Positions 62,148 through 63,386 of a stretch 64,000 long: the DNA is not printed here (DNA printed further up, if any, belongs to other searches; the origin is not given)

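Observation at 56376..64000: Gram-positive lipid-carrier glycosylation system apparently loading a 3,6-dideoxyhexose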

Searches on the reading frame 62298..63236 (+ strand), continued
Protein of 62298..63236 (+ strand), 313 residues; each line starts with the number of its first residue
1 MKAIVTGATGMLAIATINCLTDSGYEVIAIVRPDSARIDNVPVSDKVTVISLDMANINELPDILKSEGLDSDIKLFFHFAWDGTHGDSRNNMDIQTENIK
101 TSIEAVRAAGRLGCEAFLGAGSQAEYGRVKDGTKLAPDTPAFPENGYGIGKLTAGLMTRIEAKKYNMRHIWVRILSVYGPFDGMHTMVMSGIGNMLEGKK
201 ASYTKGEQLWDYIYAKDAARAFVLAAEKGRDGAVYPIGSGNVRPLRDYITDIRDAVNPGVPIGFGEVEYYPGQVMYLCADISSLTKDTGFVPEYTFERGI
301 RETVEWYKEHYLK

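Call 96: search_dna_similar(query=L001:1503-2444:+, collection=plasmids, mode=protein, max_rows=30, max_evalue=1e-20, rows=spread)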
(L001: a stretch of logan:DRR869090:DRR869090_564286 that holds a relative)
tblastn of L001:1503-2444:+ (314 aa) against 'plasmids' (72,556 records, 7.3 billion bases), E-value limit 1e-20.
Records with a match: 252; places in all: 268; records where one place covers at least 80% of the query: 251.
Best place of each record, by identity: <60% 252.
By first word of the organism name: Bacillus 25; Cupriavidus 16; Priestia 15; Klebsiella 15; Lactiplantibacillus 12; Escherichia 8; Rhizobium 8; Burkholderia 8; Ensifer 7; Sinorhizobium 7; and 69 more.
By predicted mobility (MOB-suite, as given by PLSDB): non-mobilizable 178; mobilizable 41; conjugative 33.
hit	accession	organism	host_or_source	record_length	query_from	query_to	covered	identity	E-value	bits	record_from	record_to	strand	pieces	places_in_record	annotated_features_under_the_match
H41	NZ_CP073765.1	Methylovirgula sp. HY1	soil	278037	1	311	99%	38.3%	8e-70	242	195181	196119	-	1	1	glycosyltransferase family 2 protein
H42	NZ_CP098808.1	Ensifer adhaerens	whole organism,soil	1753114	3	314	99%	30.8%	1e-50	186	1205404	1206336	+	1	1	none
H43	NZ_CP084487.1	Ensifer adhaerens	cellculture,soil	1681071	2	314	100%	30.0%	3e-47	177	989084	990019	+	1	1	none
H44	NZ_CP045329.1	Labrenzia sp. THAF191b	pure culture,Surface of a polyethylene ...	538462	1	302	96%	30.3%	4e-46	173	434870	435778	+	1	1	glycosyltransferase family 2 protein | NAD(P)-dependent oxidoreductase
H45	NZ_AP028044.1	Phytobacter diazotrophicus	-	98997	3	300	95%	30.1%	3e-40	157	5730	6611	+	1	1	glycosyltransferase family 2 protein | GtrA family protein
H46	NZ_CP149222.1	Salmonella enterica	Homo sapiens,single cell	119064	3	309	98%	28.8%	6e-37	147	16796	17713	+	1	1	glycosyltransferase family 2 protein | DUF6056 family protein | GtrA family protein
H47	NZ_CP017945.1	Phyllobacterium zundukense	Oxytropis triphylla,cell culture,root ...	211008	4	306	96%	28.9%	7e-32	132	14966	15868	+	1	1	glycosyltransferase family 2 protein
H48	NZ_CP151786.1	Priestia megaterium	whole organism,soil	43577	4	313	99%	27.7%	4e-35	142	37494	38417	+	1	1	glycosyltransferase family 2 protein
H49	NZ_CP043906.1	Salmonella enterica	-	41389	3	300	95%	28.4%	9e-38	149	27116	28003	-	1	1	glycosyltransferase family 2 protein | GtrA family protein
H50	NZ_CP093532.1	Shinella zoogloeoides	-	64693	3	314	99%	26.8%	8e-30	126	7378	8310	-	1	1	glycosyltransferase family 2 protein | GtrA family protein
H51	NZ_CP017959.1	Lactiplantibacillus plantarum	pure culture,pit mud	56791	1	307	98%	27.1%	4e-33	135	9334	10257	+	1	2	glycosyltransferase family 2 protein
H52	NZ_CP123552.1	Arsenophonus nasoniae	Nasonia vitripennis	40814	3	300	95%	27.8%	5e-31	130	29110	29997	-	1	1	glycosyltransferase family 2 protein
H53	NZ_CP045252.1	Pantoea sp. JZ2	Tribulus terrestris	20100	3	300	95%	27.4%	1e-33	137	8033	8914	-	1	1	glycosyltransferase family 2 protein | GtrA family protein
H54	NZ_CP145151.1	Klebsiella pneumoniae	Homo sapiens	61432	4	313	99%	26.2%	8e-31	129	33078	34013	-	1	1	glycosyltransferase family 2 protein | hypothetical protein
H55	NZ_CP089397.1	Klebsiella michiganensis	Homo sapiens,urine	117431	4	313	99%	26.2%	8e-31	129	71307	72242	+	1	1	glycosyltransferase family 2 protein | hypothetical protein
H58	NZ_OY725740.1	Monoglobus pectinilyticus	-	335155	2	300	95%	26.7%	7e-30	126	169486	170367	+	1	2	glycosyltransferase family 2 protein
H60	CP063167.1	Variovorax paradoxus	-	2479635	1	307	98%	25.8%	4e-28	121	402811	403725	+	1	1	glycosyltransferase family 2 protein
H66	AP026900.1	Novosphingobium sp. MBES04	-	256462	4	303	96%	24.9%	1e-32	135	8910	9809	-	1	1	glycosyltransferase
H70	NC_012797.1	Solidesulfovibrio magneticus RS-1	-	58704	4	289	91%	23.0%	4e-22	103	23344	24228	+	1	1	glycosyltransferase family 2 protein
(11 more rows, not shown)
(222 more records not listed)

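Call 97: get_annotated_region(hit=H47, flank=10000)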
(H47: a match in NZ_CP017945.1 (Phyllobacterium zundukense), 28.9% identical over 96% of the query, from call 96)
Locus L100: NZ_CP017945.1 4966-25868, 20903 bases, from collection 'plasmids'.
description: Phyllobacterium zundukense strain Tri-48 plasmid unnamed5, complete sequence
organism: Phyllobacterium zundukense (NCBI taxid 1867719)
taxonomy: Bacteria; Pseudomonadota; Alphaproteobacteria; Hyphomicrobiales; Phyllobacteriaceae; Phyllobacterium; Phyllobacterium zundukense
host: -; source: Oxytropis triphylla,cell culture,root nodule; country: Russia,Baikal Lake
typing (MOB-suite, as given by PLSDB): non-mobilizable
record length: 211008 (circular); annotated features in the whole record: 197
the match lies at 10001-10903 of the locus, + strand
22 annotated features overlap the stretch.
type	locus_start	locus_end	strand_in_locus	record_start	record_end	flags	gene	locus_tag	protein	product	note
CDS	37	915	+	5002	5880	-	-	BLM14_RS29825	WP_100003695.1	LysR family transcriptional regulator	GO:0006355 - regulation of DNA-templated transcription [Evidence IEA]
CDS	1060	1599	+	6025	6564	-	fae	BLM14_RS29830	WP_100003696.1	formaldehyde-activating enzyme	GO:0016051 - carbohydrate biosynthetic process [Evidence IEA]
CDS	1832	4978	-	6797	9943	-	-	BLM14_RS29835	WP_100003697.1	multidrug efflux RND transporter permease subunit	GO:0055085 - transmembrane transport [Evidence IEA]; GO:0042908 - xenobiotic transport [Evidence IEA]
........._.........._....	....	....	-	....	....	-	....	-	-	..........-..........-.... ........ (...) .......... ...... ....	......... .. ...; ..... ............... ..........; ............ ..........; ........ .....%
CDS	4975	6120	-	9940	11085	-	-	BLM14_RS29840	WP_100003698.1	efflux RND transporter periplasmic adaptor subunit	GO:0006810 - transport [Evidence IEA]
CDS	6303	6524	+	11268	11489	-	-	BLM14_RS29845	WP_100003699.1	cysteine rich repeat-containing protein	-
CDS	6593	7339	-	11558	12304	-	arsH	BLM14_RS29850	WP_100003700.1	arsenical resistance protein ArsH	-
CDS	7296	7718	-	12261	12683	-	arsC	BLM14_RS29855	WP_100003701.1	arsenate reductase (glutaredoxin)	-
CDS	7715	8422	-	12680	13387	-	-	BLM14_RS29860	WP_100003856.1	MIP/aquaporin family protein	GO:0055085 - transmembrane transport [Evidence IEA]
CDS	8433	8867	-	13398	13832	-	arsN2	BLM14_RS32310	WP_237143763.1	arsenic resistance N-acetyltransferase ArsN2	-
CDS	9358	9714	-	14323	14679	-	-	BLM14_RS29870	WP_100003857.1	metalloregulator ArsR/SmtB family transcription factor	GO:0006355 - regulation of DNA-templated transcription [Evidence IEA]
CDS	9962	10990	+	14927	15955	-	-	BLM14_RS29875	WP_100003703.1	glycosyltransferase family 2 protein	-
CDS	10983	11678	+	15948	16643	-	-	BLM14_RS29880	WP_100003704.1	class I SAM-dependent methyltransferase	-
CDS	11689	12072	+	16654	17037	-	-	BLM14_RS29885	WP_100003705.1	GtrA family protein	-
CDS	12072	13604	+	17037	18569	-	-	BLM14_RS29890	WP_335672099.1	hypothetical protein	-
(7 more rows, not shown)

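Call 98: get_annotated_region(hit=H48, flank=10000)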
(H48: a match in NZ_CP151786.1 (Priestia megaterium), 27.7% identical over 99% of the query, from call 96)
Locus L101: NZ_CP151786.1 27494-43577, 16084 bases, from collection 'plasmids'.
description: Priestia megaterium strain IMGN6 plasmid unnamed6, complete sequence
organism: Priestia megaterium (NCBI taxid 1404)
taxonomy: Bacteria; Bacillota; Bacilli; Bacillales; Bacillaceae; Priestia; Priestia megaterium
host: -; source: whole organism,soil; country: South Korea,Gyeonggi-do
typing (MOB-suite, as given by PLSDB): non-mobilizable; replicon rep_cluster_385
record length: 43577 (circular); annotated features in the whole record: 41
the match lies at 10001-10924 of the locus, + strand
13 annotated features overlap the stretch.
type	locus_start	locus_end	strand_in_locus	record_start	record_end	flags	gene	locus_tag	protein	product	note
CDS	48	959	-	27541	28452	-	-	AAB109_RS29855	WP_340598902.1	LysR family transcriptional regulator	-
CDS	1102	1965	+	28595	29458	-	-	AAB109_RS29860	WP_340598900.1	DMT family transporter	GO:0055085 - transmembrane transport [Evidence IEA]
CDS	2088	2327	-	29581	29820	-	-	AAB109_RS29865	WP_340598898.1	hypothetical protein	-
CDS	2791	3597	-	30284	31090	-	-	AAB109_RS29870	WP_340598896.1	GIY-YIG nuclease family protein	-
CDS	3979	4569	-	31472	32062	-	-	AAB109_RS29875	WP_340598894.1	hypothetical protein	-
CDS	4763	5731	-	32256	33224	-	-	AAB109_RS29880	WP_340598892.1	bacteriophage abortive infection AbiH family protein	-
CDS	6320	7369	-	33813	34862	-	-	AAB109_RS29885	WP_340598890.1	thermonuclease family protein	-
CDS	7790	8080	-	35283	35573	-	-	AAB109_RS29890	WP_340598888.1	hypothetical protein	-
CDS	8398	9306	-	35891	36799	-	-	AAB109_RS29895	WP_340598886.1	restriction endonuclease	-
CDS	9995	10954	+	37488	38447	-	-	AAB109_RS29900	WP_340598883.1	glycosyltransferase family 2 protein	-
CDS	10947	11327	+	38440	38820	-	-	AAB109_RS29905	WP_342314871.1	GtrA family protein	-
CDS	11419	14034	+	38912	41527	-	-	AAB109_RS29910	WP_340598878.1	YfhO family protein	-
CDS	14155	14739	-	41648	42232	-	-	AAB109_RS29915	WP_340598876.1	hypothetical protein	-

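Call 99: get_annotated_region(hit=H50, flank=10000)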
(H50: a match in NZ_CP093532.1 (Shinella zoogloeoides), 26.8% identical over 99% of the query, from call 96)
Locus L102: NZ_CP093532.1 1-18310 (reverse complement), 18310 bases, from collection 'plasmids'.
description: Shinella zoogloeoides strain XJ20 plasmid p4, complete sequence
organism: Shinella zoogloeoides (NCBI taxid 352475)
taxonomy: Bacteria; Pseudomonadota; Alphaproteobacteria; Hyphomicrobiales; Rhizobiaceae; Shinella; Shinella zoogloeoides
host: -; source: -; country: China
typing (MOB-suite, as given by PLSDB): non-mobilizable; replicon rep_cluster_1420; mating-pair formation MPF_T
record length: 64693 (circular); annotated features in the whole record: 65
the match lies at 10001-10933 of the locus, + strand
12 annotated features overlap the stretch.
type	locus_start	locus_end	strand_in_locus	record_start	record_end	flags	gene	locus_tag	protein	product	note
CDS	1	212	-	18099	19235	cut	-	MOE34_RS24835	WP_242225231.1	glycosyltransferase family 4 protein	-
CDS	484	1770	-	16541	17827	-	-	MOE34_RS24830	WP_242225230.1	HlyD family type I secretion periplasmic adaptor subunit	GO:0030253 - protein secretion by the type I secretion system [Evidence IEA]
CDS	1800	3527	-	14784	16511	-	-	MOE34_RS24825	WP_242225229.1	type I secretion system permease/ATPase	-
CDS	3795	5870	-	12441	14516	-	-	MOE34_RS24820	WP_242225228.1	DUF4214 domain-containing protein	-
CDS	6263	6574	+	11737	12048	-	-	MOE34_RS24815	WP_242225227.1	helix-turn-helix transcriptional regulator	-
CDS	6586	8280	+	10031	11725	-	-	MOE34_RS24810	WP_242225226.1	hypothetical protein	-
CDS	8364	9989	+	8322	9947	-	-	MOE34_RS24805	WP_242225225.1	DUF6311 domain-containing protein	-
CDS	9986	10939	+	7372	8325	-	-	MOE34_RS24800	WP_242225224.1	glycosyltransferase family 2 protein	-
CDS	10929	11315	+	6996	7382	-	-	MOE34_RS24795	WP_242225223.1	GtrA family protein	GO:0000271 - polysaccharide biosynthetic process [Evidence IEA]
CDS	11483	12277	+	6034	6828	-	-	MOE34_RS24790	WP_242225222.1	ABC transporter permease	-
CDS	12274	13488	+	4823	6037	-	-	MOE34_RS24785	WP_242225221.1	ABC transporter ATP-binding protein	-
CDS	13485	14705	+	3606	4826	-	-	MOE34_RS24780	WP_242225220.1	class I SAM-dependent methyltransferase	-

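Call 100: get_annotated_region(hit=H51, flank=10000)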
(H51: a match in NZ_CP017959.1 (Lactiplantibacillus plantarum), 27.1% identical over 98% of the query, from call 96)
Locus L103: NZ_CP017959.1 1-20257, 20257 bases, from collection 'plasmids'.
description: Lactiplantibacillus plantarum strain C410L1 plasmid unnamed5, complete sequence
organism: Lactiplantibacillus plantarum (NCBI taxid 1590)
taxonomy: Bacteria; Bacillota; Bacilli; Lactobacillales; Lactobacillaceae; Lactiplantibacillus; Lactiplantibacillus plantarum
host: -; source: pure culture,pit mud; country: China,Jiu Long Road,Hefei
typing (MOB-suite, as given by PLSDB): non-mobilizable; replicon rep_cluster_707
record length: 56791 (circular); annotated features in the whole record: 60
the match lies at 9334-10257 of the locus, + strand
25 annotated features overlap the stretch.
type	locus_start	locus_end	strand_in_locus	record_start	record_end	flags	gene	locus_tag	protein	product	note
CDS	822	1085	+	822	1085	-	-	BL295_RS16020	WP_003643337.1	AbrB/MazE/SpoVT family DNA-binding domain-containing protein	-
CDS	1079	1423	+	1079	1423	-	-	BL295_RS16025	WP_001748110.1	type II toxin-antitoxin system PemK/MazF family toxin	-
CDS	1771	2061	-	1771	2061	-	-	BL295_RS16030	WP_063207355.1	hypothetical protein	-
CDS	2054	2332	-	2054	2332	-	-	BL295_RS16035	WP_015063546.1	DUF2089 family protein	-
CDS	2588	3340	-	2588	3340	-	-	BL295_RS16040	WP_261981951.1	helix-turn-helix transcriptional regulator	-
CDS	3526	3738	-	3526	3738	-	-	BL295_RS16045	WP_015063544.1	DUF3923 family protein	-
CDS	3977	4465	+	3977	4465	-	-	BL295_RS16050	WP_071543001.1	DUF536 domain-containing protein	-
CDS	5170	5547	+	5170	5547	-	-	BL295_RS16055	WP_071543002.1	YxeA family protein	-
CDS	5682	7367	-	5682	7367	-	-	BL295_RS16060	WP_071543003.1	hypothetical protein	-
CDS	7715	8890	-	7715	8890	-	-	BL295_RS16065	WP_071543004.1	IS256 family transposase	-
CDS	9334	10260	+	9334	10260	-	-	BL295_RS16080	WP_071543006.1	glycosyltransferase family 2 protein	-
CDS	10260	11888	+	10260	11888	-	-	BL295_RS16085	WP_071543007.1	hypothetical protein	-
CDS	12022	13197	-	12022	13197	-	-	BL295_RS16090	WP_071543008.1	IS256 family transposase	-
CDS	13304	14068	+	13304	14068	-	-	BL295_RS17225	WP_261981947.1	RepA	-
CDS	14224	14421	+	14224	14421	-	-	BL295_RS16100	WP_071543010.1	hypothetical protein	-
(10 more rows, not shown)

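Call 101: get_annotated_region(hit=H58, flank=10000)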
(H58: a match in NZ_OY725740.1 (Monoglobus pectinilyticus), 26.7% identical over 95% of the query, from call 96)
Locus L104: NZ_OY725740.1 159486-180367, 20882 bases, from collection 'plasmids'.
description: Monoglobus pectinilyticus strain Ruminococcaceae species TSDC17.2-1.2 plasmid 16, complete sequence
organism: Monoglobus pectinilyticus (NCBI taxid 1981510)
taxonomy: Bacteria; Bacillota; Clostridia; Monoglobales; Monoglobaceae; Monoglobus; Monoglobus pectinilyticus
host: -; source: -; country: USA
typing (MOB-suite, as given by PLSDB): non-mobilizable
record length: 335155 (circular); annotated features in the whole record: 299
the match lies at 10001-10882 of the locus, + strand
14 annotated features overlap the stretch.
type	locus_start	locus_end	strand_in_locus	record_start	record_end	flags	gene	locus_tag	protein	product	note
CDS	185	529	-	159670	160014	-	panD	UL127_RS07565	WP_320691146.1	aspartate 1-decarboxylase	GO:0015940 - pantothenate biosynthetic process [Evidence IEA]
CDS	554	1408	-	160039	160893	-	panC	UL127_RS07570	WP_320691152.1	pantoate--beta-alanine ligase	GO:0015940 - pantothenate biosynthetic process [Evidence IEA]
CDS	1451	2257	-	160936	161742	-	panB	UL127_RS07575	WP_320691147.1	3-methyl-2-oxobutanoate hydroxymethyltransferase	GO:0015940 - pantothenate biosynthetic process [Evidence IEA]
CDS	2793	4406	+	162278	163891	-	-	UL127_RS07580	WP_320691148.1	CTP synthase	GO:0006241 - CTP biosynthetic process [Evidence IEA]; GO:0006221 - pyrimidine nucleotide biosynthetic process [Evidence ...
CDS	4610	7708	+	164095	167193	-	-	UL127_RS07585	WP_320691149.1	S-layer homology domain-containing protein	-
CDS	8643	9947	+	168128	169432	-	-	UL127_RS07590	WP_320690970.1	phenylacetate--CoA ligase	-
CDS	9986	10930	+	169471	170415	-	-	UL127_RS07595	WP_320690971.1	glycosyltransferase family 2 protein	-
CDS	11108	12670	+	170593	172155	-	-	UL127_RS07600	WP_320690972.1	glycosyltransferase family 39 protein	-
CDS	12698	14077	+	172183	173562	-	-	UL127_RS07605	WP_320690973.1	DUF6056 family protein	-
CDS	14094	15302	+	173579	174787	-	-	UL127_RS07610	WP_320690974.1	acyltransferase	-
CDS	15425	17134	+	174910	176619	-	-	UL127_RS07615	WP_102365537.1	glycosyltransferase family 39 protein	-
CDS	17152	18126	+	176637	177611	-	-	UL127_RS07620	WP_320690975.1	glycosyltransferase family 2 protein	-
CDS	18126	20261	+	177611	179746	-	-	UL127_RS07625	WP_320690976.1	hypothetical protein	-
CDS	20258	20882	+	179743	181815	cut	-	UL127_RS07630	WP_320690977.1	hypothetical protein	-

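Call 102: get_annotated_region(hit=H60, flank=10000)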
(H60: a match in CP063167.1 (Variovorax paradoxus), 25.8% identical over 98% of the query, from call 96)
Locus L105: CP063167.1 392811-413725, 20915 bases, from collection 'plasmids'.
description: Variovorax paradoxus strain VAI-C plasmid unnamed, complete sequence
organism: Variovorax paradoxus (NCBI taxid 34073)
taxonomy: Bacteria; Pseudomonadota; Betaproteobacteria; Burkholderiales; Comamonadaceae; Variovorax; Variovorax paradoxus
host: -; source: -; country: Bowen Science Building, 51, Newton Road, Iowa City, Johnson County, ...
typing (MOB-suite, as given by PLSDB): non-mobilizable
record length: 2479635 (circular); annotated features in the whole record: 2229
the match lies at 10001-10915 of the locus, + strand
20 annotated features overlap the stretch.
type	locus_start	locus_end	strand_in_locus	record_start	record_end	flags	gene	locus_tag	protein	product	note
CDS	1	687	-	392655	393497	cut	-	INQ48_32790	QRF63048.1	ABC transporter ATP-binding protein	-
CDS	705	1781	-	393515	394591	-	-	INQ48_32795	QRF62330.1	acyl-CoA/acyl-ACP dehydrogenase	-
CDS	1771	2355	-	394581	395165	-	-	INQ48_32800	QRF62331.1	carboxymuconolactone decarboxylase family protein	-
CDS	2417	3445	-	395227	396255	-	-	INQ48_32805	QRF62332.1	AraC family transcriptional regulator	-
CDS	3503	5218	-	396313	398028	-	-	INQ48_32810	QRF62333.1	response regulator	-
CDS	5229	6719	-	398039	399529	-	-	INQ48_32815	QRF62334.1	AAA family ATPase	-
CDS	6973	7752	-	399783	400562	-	-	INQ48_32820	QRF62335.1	sulfite exporter TauE/SafE family protein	-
CDS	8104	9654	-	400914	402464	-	-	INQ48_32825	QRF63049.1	glycosyltransferase family 39 protein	-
CDS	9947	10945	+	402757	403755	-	-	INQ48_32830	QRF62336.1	glycosyltransferase family 2 protein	-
CDS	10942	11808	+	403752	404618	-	-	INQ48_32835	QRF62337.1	ChbG/HpnK family deacetylase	-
CDS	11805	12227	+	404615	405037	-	-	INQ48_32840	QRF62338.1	ester cyclase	-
CDS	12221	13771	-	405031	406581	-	-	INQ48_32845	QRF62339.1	hypothetical protein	-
CDS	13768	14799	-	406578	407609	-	-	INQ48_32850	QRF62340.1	alpha/beta hydrolase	-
CDS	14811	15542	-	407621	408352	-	-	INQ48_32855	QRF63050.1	ABC transporter ATP-binding protein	-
CDS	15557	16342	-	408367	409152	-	-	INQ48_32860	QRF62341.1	ABC transporter ATP-binding protein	-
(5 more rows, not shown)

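Call 103: get_annotated_region(hit=H66, flank=10000)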
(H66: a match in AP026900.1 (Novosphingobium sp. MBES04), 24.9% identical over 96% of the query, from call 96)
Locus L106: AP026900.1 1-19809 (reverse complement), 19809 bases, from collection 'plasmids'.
description: Novosphingobium sp. MBES04 plasmid MBES04p1 DNA, complete sequence
organism: Novosphingobium sp. MBES04 (NCBI taxid 1206458)
taxonomy: Bacteria; Pseudomonadota; Alphaproteobacteria; Sphingomonadales; Sphingomonadaceae; Novosphingobium; Novosphingobium sp. MBES04
host: -; source: -; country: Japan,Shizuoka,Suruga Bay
typing (MOB-suite, as given by PLSDB): non-mobilizable; replicon rep_cluster_545; mating-pair formation MPF_T
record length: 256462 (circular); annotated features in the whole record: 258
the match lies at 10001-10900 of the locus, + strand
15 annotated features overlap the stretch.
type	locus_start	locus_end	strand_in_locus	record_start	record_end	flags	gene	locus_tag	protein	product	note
CDS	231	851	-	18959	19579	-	-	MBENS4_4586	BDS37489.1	helix-turn-helix domain-containing protein, partial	-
CDS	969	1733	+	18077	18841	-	-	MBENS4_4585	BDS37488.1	IS6 family transposase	-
CDS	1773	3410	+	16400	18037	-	-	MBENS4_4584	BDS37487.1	TonB-dependent receptor, partial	-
CDS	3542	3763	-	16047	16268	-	-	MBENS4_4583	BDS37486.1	hypothetical protein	-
CDS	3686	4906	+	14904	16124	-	-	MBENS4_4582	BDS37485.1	nuclease SbcCD subunit D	-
CDS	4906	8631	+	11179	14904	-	-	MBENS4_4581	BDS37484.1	hypothetical protein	-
CDS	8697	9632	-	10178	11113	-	-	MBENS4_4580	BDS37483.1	hypothetical conserved protein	-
CDS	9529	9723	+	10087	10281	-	-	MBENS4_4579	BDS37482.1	hypothetical protein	-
CDS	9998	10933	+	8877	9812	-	-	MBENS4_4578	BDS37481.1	glycosyltransferase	-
CDS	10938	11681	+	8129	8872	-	-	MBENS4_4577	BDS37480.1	class I SAM-dependent methyltransferase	-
CDS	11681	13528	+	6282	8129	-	-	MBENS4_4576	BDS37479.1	GtrA family protein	-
CDS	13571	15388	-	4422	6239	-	-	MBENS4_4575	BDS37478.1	hypothetical protein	-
CDS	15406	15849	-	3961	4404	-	-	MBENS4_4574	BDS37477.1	GtrA family protein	-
CDS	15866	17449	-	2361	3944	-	-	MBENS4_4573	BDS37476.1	FAD-dependent oxidoreductase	-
CDS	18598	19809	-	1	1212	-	-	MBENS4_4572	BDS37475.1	plasmid replication initiator protein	-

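Call 104: get_annotated_region(hit=H70, flank=10000)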
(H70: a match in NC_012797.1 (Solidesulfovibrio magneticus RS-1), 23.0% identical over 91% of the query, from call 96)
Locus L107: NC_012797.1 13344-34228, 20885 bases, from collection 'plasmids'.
description: Solidesulfovibrio magneticus RS-1 plasmid pDMC1, complete sequence
organism: Solidesulfovibrio magneticus RS-1 (NCBI taxid 573370)
taxonomy: Bacteria; Thermodesulfobacteriota; Desulfovibrionia; Desulfovibrionales; Desulfovibrionaceae; Solidesulfovibrio; Solidesulfovibrio magneticus; Solidesulfovibrio magneticus RS-1
host: -; source: -; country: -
typing (MOB-suite, as given by PLSDB): non-mobilizable
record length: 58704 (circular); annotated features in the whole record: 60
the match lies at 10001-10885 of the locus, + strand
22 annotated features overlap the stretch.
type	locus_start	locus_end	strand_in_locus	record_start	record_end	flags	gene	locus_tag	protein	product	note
CDS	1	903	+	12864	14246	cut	-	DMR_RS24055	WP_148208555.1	hypothetical protein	-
CDS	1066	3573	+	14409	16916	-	-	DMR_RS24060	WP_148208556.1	hypothetical protein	-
CDS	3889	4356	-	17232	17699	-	-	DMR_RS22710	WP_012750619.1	transposase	-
CDS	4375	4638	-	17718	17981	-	-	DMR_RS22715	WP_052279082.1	hypothetical protein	-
CDS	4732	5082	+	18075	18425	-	-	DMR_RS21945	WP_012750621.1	transposase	-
CDS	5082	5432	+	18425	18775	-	tnpB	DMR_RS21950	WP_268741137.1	IS66 family insertion sequence element accessory protein TnpB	-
CDS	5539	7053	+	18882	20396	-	-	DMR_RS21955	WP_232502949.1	IS66 family transposase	-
CDS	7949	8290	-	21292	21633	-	-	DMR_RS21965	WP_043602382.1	hypothetical protein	-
CDS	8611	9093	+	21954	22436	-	-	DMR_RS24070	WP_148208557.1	VTT domain-containing protein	-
CDS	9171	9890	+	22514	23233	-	-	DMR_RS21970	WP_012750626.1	glycosyltransferase family 2 protein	-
CDS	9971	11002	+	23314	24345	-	-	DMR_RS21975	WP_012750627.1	glycosyltransferase family 2 protein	-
CDS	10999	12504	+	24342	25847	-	-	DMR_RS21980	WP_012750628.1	radical SAM protein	-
CDS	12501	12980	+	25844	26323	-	-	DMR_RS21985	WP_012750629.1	NUDIX domain-containing protein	-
CDS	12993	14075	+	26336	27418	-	-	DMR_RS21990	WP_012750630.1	kinase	-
CDS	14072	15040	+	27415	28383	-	-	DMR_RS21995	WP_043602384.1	thiamine pyrophosphate-dependent dehydrogenase E1 component subunit alpha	-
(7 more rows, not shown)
